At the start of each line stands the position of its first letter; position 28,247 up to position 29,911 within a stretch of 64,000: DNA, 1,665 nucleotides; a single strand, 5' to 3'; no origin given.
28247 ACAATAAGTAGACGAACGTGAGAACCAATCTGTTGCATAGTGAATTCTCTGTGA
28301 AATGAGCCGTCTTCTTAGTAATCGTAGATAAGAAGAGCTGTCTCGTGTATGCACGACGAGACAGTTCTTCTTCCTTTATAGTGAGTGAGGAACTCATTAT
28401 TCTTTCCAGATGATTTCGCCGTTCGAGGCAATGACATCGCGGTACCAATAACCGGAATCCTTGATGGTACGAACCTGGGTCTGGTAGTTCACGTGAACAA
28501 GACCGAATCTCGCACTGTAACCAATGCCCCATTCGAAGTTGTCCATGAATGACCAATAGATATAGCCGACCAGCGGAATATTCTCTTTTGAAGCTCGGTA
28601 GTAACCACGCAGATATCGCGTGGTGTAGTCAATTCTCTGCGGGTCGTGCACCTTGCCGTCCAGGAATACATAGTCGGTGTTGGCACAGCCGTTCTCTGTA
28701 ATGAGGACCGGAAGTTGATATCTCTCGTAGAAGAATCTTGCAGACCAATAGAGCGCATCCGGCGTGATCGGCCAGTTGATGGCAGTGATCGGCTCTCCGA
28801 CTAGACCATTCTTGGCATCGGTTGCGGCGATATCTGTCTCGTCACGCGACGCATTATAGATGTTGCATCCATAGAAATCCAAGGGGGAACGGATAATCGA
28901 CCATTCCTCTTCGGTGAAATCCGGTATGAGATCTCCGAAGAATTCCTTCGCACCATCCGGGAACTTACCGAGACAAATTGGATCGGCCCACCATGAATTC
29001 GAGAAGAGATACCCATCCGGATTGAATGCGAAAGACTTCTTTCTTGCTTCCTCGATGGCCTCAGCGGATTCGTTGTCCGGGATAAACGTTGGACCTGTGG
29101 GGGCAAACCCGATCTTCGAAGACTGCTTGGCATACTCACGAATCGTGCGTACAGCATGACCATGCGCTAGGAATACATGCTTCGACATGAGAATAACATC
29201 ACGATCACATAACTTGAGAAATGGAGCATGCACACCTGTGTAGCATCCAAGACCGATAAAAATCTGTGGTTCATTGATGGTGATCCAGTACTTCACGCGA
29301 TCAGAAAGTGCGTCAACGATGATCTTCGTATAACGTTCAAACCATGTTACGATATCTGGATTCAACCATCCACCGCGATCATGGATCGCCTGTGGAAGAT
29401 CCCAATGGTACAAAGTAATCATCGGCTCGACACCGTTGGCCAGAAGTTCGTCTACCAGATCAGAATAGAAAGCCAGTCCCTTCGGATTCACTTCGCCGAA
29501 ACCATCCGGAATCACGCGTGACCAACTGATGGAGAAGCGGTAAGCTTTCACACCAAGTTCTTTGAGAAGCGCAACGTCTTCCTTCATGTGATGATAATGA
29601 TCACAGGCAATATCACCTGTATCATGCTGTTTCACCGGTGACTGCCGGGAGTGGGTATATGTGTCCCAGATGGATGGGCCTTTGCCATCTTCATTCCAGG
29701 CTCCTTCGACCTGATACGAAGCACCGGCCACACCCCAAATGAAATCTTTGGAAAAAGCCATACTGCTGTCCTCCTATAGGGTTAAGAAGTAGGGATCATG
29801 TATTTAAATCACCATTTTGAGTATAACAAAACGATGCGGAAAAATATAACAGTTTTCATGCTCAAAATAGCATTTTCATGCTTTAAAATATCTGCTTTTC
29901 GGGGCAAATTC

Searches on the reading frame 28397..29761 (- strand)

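Call 89: search_protein_families(library=pfam, proteins=[window:28397-29761:-], max_evalue=0.00001)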
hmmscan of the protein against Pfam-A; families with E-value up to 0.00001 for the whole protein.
window:28397-29761:- (454 aa): 1 family
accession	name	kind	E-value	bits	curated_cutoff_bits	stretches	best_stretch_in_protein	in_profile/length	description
PF00232.24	Glyco_hydro_1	-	5.5e-145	483.7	22.6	1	2-448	4-452/453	Glycosyl hydrolase family 1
